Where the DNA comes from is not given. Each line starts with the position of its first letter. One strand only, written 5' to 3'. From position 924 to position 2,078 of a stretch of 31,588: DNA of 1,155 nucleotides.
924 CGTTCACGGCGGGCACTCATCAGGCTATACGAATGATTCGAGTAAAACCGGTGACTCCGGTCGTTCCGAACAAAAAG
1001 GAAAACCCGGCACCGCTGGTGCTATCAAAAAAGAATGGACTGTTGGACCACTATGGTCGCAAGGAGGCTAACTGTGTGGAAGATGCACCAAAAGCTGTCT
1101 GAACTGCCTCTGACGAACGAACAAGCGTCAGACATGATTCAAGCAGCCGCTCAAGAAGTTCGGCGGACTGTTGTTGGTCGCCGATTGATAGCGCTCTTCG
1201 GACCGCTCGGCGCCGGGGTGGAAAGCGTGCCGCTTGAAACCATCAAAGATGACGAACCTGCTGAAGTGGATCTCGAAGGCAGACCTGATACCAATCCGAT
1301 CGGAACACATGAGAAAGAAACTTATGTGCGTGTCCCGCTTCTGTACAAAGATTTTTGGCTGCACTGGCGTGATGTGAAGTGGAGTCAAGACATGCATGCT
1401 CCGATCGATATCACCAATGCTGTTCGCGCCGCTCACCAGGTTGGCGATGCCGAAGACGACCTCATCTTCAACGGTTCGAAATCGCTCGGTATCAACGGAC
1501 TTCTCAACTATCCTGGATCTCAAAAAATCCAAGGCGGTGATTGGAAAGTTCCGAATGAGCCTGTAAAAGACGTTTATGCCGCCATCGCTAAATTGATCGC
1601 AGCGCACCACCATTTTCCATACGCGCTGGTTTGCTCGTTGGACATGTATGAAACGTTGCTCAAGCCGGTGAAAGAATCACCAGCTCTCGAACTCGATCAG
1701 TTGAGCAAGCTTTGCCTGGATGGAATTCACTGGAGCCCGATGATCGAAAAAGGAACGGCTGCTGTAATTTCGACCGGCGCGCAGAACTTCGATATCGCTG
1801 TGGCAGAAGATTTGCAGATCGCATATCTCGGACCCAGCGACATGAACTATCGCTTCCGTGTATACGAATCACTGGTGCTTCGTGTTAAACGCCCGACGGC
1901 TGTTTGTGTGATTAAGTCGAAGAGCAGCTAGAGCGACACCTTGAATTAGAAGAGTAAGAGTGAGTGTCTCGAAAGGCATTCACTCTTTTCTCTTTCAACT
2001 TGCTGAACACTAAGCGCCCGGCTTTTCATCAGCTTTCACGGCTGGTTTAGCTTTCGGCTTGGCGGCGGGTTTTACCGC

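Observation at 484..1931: Family-1 encapsulin nanocompartment operon whose cargo has a long Gly/His-rich tether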

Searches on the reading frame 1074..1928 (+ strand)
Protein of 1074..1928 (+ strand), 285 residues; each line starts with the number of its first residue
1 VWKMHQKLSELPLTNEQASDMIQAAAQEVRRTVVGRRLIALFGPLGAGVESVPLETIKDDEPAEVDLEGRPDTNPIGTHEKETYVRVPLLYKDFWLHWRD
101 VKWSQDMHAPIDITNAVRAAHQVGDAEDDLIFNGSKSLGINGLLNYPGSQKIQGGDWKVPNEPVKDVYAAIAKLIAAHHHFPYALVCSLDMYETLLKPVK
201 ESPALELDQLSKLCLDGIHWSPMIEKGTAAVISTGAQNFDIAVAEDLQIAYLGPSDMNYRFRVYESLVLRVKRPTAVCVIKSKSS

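Call 3: search_protein_families(library=pfam, proteins=[window:1074-1928:+], max_evalue=1)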
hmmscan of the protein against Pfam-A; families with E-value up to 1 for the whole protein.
window:1074-1928:+ (285 aa): 3 families
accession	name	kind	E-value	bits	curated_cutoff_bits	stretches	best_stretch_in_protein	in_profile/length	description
PF04454.18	Linocin_M18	-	2.2e-55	188.1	24.3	1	9-267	7-252/253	Encapsulating protein for peroxidase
PF09950.15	Major_capside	-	1.3e-05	25.1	26.8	1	96-195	36-146/251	Major capsid protein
PF19774.5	DUF6260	-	0.22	11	26.6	1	34-143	31-140/301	Family of unknown function (DUF6260)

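Call 4: search_protein_families(library=ncbifam, proteins=[window:1074-1928:+], max_evalue=1)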
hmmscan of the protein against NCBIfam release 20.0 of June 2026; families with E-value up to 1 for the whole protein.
window:1074-1928:+ (285 aa): 2 families
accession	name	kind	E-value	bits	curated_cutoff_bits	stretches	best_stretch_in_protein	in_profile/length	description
NF041155.2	encap_f1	equivalog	1e-64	218.5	100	1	10-280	5-261/261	family 1 encapsulin nanocompartment shell protein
NF033214.1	ComC_Streptocco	equivalog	0.22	11.2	50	1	150-162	19-31/41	competence-stimulating peptide ComC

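Call 5: search_solved_structures(query=window:1074-1928:+, max_evalue=0.01, show_alignments=1)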
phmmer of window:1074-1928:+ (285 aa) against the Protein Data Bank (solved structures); distinct sequences matched with E-value up to 0.01: 37.
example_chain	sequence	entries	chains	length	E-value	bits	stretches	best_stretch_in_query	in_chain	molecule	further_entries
9fy6_A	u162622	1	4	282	2.4e-61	210.9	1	8-281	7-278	Bacteriocin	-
6nj8_A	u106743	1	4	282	1.3e-60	208.5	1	8-280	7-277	Encapsulating protein for a DyP-type peroxidase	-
4pt2_P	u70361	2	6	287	6.8e-58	199.6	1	10-282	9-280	Encapsulin protein | Type 1 encapsulin shell protein EncA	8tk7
7s4q_A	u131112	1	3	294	7.3e-58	199.5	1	10-282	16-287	EncA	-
7s20_A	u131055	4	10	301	7.7e-58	199.4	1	10-282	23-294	EncA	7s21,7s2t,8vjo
8v4n_A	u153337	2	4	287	1.8e-57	198.2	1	10-282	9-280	Type 1 encapsulin shell protein EncA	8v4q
8rvj_A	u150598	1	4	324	4.4e-56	193.6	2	57-280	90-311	Type 1 encapsulin shell protein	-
7mh2_A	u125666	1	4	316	9.1e-56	192.6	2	63-280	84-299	T4GALA Engineered Protein Nanocage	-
9i8e_C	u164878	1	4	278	3.9e-55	190.5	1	12-280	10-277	Encapsulin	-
9i8f_C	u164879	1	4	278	1e-54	189.1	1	12-280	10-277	Encapsulin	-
9zvv_A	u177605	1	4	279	2.2e-54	188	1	8-280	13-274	Type 1 encapsulin shell protein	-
9b9i_A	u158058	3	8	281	2.7e-54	187.7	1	10-282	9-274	Type 1 encapsulin shell protein EncA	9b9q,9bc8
9zw3_A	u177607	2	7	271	6.6e-54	186.5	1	8-280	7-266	Type 1 encapsulin shell protein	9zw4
7lil_A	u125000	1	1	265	8.7e-12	48.3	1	8-281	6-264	Maritimacin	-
7k5w_A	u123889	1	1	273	3.5e-11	46.3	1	8-281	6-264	Maritimacin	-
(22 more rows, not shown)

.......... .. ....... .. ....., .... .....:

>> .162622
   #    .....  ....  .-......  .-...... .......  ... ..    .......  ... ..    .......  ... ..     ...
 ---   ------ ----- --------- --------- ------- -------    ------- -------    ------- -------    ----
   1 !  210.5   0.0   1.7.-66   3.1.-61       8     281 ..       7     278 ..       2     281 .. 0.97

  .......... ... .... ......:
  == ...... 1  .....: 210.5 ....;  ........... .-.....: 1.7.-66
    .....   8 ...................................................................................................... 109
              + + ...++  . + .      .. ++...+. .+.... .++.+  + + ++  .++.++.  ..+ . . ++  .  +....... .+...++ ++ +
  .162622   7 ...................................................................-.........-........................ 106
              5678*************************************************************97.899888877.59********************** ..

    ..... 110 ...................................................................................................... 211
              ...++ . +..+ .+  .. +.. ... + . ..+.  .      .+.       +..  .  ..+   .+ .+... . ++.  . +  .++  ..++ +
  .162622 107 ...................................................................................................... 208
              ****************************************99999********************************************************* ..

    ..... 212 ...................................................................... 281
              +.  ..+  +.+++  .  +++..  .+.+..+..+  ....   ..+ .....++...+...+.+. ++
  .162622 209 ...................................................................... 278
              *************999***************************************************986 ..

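Call 32: find_homologous_proteins(query=window:1074-1928:+, max_evalue=1e-20)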
Query window:1074-1928:+ (285 aa): 204 proteins with E <= 1e-20 among 2188 candidates; the best 120 are listed.
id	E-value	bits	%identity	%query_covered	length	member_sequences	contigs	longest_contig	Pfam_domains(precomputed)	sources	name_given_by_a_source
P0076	7.0e-184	628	96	100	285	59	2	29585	PF04454.19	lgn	-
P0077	2.9e-165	567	88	99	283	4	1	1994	PF09950.16,PF04454.19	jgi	jgi:uncharacterized linocin/CFP29 family protein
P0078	2.7e-154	531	81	100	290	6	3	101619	PF04454.19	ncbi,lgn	-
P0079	6.2e-151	520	79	100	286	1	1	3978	PF04454.19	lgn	-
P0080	2.1e-148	511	79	99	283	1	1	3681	PF04454.19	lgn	-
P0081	1.1e-147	509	78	99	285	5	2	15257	PF04454.19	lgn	-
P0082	1.5e-146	505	83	91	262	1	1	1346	PF04454.19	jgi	-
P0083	4.3e-146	504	77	99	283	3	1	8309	PF04454.19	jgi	-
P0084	6.8e-145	500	77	99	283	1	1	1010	PF04454.19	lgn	-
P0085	1.5e-144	499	76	99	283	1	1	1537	PF04454.19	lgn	-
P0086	1.6e-144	499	77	99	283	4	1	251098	PF04454.19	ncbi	-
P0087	2.1e-144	498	76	99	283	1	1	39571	PF04454.19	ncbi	-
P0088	6.0e-144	497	75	100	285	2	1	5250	PF04454.19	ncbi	-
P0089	2.4e-143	495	75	100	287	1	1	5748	PF04454.19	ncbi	-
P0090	2.5e-143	495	76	99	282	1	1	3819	PF04454.19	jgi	jgi:uncharacterized linocin/CFP29 family protein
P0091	5.2e-143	494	74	99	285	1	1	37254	PF04454.19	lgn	-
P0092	7.9e-143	493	77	99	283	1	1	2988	PF04454.19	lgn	-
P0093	1.5e-142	492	76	100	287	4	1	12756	PF04454.19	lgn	-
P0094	2.7e-142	491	73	100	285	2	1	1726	PF04454.19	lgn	-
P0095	8.1e-140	483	75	99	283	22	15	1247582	PF04454.19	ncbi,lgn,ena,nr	ncbi:bacteriocin family protein [Candidatus Obscuribacterales bacterium]|nr:bacteriocin family prote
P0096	8.7e-140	483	73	100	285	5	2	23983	PF04454.19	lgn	-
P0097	2.0e-139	482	75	99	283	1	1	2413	PF04454.19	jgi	jgi:uncharacterized linocin/CFP29 family protein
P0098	2.8e-139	481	76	99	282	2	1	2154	PF04454.19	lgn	-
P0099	8.1e-139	480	72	99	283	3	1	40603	PF04454.19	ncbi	-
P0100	9.6e-139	480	75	99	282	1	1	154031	PF09950.16,PF04454.19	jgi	jgi:uncharacterized linocin/CFP29 family protein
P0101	1.1e-138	480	73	99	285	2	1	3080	PF09950.16,PF04454.19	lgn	-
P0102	4.7e-138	477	72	99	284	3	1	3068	PF04454.19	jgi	jgi:uncharacterized linocin/CFP29 family protein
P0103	8.2e-138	477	71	100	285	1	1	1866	PF04454.19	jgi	jgi:uncharacterized linocin/CFP29 family protein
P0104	2.4e-137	475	72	99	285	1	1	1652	PF04454.19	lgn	-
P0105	8.5e-137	473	74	99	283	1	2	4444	PF04454.19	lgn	-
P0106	1.3e-135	469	72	100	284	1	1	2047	PF04454.19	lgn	-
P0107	3.3e-135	468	73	100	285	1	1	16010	PF04454.19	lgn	-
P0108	8.2e-135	467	71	100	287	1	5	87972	PF09950.16,PF04454.19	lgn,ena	-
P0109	1.6e-134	466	71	100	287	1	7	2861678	PF09950.16,PF04454.19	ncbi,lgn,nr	ncbi:MAG: encapsulin [Candidatus Melainabacteria bacterium]|nr:encapsulin [Candidatus Melainabacteri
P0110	2.0e-134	465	70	100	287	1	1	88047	PF09950.16,PF04454.19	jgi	-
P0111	5.3e-134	464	71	100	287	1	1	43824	PF09950.16,PF04454.19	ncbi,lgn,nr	ncbi:MAG: bacteriocin family protein [Cyanobacteria bacterium HKST-UBA02]|nr:bacteriocin family prot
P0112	3.8e-133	461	70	100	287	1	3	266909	PF09950.16,PF04454.19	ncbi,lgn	ncbi:MAG: family 1 encapsulin nanocompartment shell protein [Candidatus Obscuribacterales bacterium]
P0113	3.0e-129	449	67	99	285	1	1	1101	PF04454.19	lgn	-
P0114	1.6e-126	440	66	99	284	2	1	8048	PF04454.19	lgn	-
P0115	2.5e-126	439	66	99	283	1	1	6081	PF04454.19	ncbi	-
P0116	2.8e-125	436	68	99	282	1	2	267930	PF04454.19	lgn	-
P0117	5.9e-125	434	67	100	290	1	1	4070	PF04454.19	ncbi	ncbi:MAG: family 1 encapsulin nanocompartment shell protein [Candidatus Eremiobacterota bacterium]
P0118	1.5e-122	427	68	98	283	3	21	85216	PF04454.19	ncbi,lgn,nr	ncbi:hypothetical protein DYH09_00615 [bacterium CPR1]|nr:hypothetical protein [bacterium CPR1]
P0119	6.3e-119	415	63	98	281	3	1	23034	PF04454.19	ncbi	ncbi:MAG TPA: family 1 encapsulin nanocompartment shell protein [Candidatus Obscuribacterales bacter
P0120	2.8e-117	409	70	86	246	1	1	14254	PF04454.19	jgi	jgi:uncharacterized linocin/CFP29 family protein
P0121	8.0e-117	408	70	86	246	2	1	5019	PF04454.19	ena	-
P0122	8.7e-116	404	64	99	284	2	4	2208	PF04454.19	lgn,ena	-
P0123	1.2e-115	404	63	99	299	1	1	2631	PF04454.19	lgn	-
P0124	1.8e-115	403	69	87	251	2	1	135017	PF04454.19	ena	-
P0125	1.7e-109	384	63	95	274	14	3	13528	PF04454.19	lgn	-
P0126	3.0e-101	357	71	79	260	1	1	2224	PF04454.19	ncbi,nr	ncbi:MAG: encapsulin, partial [Armatimonadetes bacterium]|nr:encapsulin [Armatimonadota bacterium]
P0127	5.6e-100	352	56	97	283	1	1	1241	PF09950.16,PF04454.19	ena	-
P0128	9.1e-98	345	56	98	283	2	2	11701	PF04454.19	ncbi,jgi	-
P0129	2.1e-96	341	56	98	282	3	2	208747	PF04454.19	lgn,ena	-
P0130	5.3e-96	339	55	98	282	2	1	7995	PF04454.19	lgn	-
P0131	3.0e-95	337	52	98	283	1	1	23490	PF04454.19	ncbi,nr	ncbi:MAG: bacteriocin family protein [Planctomycetes bacterium]|nr:bacteriocin family protein [Planc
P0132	6.5e-94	333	54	98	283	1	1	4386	PF04454.19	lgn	-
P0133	1.3e-93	332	54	98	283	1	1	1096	PF04454.19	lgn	-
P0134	5.4e-93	330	56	97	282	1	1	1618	PF04454.19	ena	-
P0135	8.4e-92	326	53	95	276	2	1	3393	PF04454.19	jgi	-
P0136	2.0e-91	324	53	98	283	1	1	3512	PF09950.16,PF04454.19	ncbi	-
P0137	2.5e-89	318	53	99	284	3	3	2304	PF09950.16,PF04454.19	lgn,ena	-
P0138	4.1e-86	307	52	95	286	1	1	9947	PF09950.16,PF04454.19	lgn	-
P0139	1.5e-85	305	51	96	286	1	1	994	PF09950.16,PF04454.19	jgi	jgi:uncharacterized linocin/CFP29 family protein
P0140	1.8e-83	298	50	97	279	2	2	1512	PF04454.19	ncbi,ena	-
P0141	2.4e-83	298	52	97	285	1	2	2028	PF04454.19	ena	-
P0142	1.7e-82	295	51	97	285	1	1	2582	PF04454.19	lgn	-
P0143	5.0e-81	290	49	97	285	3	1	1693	PF04454.19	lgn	-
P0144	4.4e-80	287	51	95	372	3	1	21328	PF09950.16,PF04454.19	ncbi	-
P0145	7.5e-80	286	51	95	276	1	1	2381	PF09950.16,PF04454.19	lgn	-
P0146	2.7e-79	285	51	95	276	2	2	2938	PF04454.19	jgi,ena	-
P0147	3.3e-79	284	51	95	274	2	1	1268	PF04454.19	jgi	jgi:uncharacterized linocin/CFP29 family protein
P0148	3.7e-79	284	51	95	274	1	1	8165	PF04454.19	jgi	jgi:uncharacterized linocin/CFP29 family protein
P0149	1.3e-78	282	49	97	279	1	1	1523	PF04454.19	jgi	jgi:uncharacterized linocin/CFP29 family protein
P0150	2.5e-78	281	51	95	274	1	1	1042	PF04454.19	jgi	jgi:uncharacterized linocin/CFP29 family protein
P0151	1.6e-77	279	51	95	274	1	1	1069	PF04454.19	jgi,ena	-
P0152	2.0e-77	279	50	95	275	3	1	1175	PF09950.16,PF04454.19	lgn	-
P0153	6.5e-77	277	50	95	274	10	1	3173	PF04454.19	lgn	-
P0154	1.1e-76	276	50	95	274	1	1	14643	PF04454.19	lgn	-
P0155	2.2e-76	275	49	95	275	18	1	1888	PF04454.19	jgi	jgi:uncharacterized linocin/CFP29 family protein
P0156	3.4e-76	274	50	95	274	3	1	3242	PF04454.19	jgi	jgi:uncharacterized linocin/CFP29 family protein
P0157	3.5e-76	274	49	95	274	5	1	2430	PF09950.16,PF04454.19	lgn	-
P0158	7.3e-76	273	47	95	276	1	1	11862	PF09950.16,PF04454.19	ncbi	-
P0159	7.6e-76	273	50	95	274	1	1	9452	PF04454.19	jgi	jgi:uncharacterized linocin/CFP29 family protein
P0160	9.1e-76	273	49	95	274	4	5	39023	PF04454.19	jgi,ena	-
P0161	9.8e-76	273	50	94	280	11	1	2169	PF04454.19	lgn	-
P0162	1.0e-75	273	50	95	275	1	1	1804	PF09950.16,PF04454.19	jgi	jgi:uncharacterized linocin/CFP29 family protein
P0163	4.2e-75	271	49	95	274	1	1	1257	PF04454.19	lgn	-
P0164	5.8e-75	270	49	95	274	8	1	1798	PF04454.19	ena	-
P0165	1.3e-74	269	47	96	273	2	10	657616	PF04454.19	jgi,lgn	jgi:uncharacterized linocin/CFP29 family protein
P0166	1.6e-74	269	49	95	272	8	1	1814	PF04454.19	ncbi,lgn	-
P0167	2.2e-74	268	48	95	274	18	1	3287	PF09950.16,PF04454.19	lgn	-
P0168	3.3e-74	268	49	95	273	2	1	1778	PF04454.19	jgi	jgi:uncharacterized linocin/CFP29 family protein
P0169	5.1e-74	267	49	95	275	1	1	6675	PF09950.16,PF04454.19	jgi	jgi:uncharacterized linocin/CFP29 family protein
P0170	6.2e-74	267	47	95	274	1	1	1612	PF04454.19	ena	-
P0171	6.9e-74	267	48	96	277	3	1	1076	PF09950.16,PF04454.19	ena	-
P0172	7.4e-74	267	48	95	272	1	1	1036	PF04454.19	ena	-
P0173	1.3e-73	266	48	95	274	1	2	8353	PF09950.16,PF04454.19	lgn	-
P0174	3.0e-73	265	49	95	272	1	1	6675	PF04454.19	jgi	jgi:uncharacterized linocin/CFP29 family protein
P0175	3.2e-73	265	48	95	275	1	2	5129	PF04454.19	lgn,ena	-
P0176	3.5e-73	265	47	94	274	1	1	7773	PF04454.19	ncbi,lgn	ncbi:MAG: family 1 encapsulin nanocompartment shell protein [Polyangiales bacterium]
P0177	4.8e-73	264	47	95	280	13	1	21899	PF04454.19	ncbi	ncbi:MAG TPA: family 1 encapsulin nanocompartment shell protein [Polyangiaceae bacterium]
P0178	5.4e-73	264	48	95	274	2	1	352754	PF09950.16,PF04454.19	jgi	-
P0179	5.4e-73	264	47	94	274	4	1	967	PF04454.19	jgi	jgi:uncharacterized linocin/CFP29 family protein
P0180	2.5e-72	262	48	92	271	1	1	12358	PF04454.19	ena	-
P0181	2.7e-72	262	47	95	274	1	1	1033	PF04454.19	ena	-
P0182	5.3e-72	261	46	96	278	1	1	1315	PF09950.16,PF04454.19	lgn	-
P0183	1.5e-71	259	46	98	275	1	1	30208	PF04454.19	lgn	-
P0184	6.1e-71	257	47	95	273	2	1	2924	PF04454.19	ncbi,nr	ncbi:MAG: bacteriocin family protein [Myxococcota bacterium]|nr:bacteriocin family protein [Myxococc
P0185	4.7e-70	254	45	95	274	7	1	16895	PF04454.19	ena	-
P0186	1.1e-68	250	46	95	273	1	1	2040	PF04454.19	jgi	jgi:uncharacterized linocin/CFP29 family protein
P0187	1.4e-67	246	44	94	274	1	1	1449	PF04454.19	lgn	-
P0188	4.6e-67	244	44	96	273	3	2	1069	PF04454.19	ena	-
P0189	9.3e-62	227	41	97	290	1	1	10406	PF04454.19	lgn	-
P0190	6.0e-60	221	38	95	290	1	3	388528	PF19774.6,PF09950.16,PF04454.19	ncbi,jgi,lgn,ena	-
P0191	1.7e-59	220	38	100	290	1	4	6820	PF19774.6,PF04454.19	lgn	-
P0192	1.3e-58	217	39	95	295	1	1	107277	PF19774.6,PF04454.19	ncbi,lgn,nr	ncbi:MAG: bacteriocin family protein [Chloroflexi bacterium]|nr:bacteriocin family protein [Chlorofl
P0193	1.3e-58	217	59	61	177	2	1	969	PF04454.19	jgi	jgi:uncharacterized linocin/CFP29 family protein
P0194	1.4e-58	217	38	95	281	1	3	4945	PF04454.19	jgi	jgi:uncharacterized linocin/CFP29 family protein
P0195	5.3e-58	215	36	98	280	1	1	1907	PF09950.16,PF04454.19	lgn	-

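Call 33: find_encoding_contigs(protein=P0118, flank=3000, max_places=1)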
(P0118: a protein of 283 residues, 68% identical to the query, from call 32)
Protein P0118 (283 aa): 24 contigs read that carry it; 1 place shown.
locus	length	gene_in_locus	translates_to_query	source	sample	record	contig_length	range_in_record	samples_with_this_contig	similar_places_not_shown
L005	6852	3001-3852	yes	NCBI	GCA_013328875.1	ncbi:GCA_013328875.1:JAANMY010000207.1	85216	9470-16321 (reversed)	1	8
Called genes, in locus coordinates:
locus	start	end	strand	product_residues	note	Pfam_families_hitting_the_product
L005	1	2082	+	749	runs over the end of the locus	-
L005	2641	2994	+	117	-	-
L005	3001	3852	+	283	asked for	PF04454:Linocin_M18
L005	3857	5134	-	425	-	PF13243:SQHop_cyclase_C (faint)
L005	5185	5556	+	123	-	-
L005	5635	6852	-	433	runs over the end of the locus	PF13243:SQHop_cyclase_C (faint)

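Call 34: find_encoding_contigs(protein=P0131, flank=3000, max_places=1)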
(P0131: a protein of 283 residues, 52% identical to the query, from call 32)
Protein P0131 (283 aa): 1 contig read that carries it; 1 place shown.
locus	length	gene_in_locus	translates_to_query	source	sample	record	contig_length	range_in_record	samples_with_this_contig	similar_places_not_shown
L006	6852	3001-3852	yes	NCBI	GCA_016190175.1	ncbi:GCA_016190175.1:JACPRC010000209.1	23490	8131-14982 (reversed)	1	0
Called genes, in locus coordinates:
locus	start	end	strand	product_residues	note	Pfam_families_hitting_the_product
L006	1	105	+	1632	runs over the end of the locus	PF13360:PQQ_2, PF00595:PDZ, PF13180:PDZ_2, PF17820:PDZ_6 (weak)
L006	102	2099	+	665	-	PF13646:HEAT_2 (weak), PF13243:SQHop_cyclase_C (faint)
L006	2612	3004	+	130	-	-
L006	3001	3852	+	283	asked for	PF04454:Linocin_M18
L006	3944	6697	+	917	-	PF05954:Phage_GPD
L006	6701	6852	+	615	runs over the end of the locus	PF09937:DUF2169, PF00805:Pentapeptide, PF13599:Pentapeptide_4, PF13576:Pentapeptide_3 (weak), PF00805:Pentapeptide, PF13599:Pentapeptide_4 (weak), PF00805:Pentapeptide, PF13599:Pentapeptide_4 (weak), +2 more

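Call 35: find_encoding_contigs(protein=P0129, flank=3000, max_places=1)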
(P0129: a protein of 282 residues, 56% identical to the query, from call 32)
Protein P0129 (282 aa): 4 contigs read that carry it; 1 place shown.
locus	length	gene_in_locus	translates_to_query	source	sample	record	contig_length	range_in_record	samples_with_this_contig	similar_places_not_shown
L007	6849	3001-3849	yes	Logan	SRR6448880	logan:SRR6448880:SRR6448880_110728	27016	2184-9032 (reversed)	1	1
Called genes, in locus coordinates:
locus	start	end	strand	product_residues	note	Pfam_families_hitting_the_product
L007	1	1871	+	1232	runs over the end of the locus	PF02811:PHP, PF07733:DNA_pol3_alpha, PF17657:DNA_pol3_finger, PF14579:HHH_6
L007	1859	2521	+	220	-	PF00484:Pro_CA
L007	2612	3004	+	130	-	-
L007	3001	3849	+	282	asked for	PF04454:Linocin_M18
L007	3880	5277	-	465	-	PF04055:Radical_SAM, PF13353:Fer4_12 (weak)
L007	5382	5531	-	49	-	-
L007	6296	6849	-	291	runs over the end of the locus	PF00857:Isochorismatase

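Call 36: find_encoding_contigs(protein=P0177, flank=3000, max_places=1)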
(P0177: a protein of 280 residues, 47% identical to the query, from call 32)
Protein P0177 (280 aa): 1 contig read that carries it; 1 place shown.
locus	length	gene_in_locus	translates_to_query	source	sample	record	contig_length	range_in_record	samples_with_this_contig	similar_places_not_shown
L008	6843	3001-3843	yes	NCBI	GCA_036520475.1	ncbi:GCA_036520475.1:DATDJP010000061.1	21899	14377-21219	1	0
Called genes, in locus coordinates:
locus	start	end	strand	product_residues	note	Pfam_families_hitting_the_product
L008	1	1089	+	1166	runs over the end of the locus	PF02463:SMC_N (faint), PF13476:AAA_23 (weak), PF13514:AAA_27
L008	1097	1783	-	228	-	-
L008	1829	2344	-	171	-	PF00578:AhpC-TSA, PF08534:Redoxin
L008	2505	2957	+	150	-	-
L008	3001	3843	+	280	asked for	PF04454:Linocin_M18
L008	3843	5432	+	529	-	PF28550:DUF8436, PF00890:FAD_binding_2 (faint), PF01494:FAD_binding_3 (faint), PF03486:HI0933_like, PF13738:Pyr_redox_3 (faint), PF07992:Pyr_redox_2, PF01266:DAO (weak), PF21688:FAD-depend_C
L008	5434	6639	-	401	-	PF00149:Metallophos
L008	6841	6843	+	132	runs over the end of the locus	PF05635:23S_rRNA_IVP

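Call 70: find_encoding_contigs(protein=P0189, flank=3000, max_places=1)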
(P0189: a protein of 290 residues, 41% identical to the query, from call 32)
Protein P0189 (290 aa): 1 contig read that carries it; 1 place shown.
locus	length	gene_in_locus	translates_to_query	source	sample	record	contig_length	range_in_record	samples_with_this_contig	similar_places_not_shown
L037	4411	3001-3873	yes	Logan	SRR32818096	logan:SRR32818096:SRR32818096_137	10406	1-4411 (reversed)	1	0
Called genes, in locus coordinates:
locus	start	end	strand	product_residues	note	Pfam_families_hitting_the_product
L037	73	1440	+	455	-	PF01565:FAD_binding_4, PF02913:FAD-oxidase_C (weak)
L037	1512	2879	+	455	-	PF13187:Fer4_9 (faint), PF12797:Fer4_2 (faint), PF12837:Fer4_6 (faint), PF12838:Fer4_7, PF13183:Fer4_8, PF13237:Fer4_10 (weak), PF13534:Fer4_17, PF02754:CCG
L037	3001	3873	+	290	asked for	PF04454:Linocin_M18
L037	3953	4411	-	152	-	?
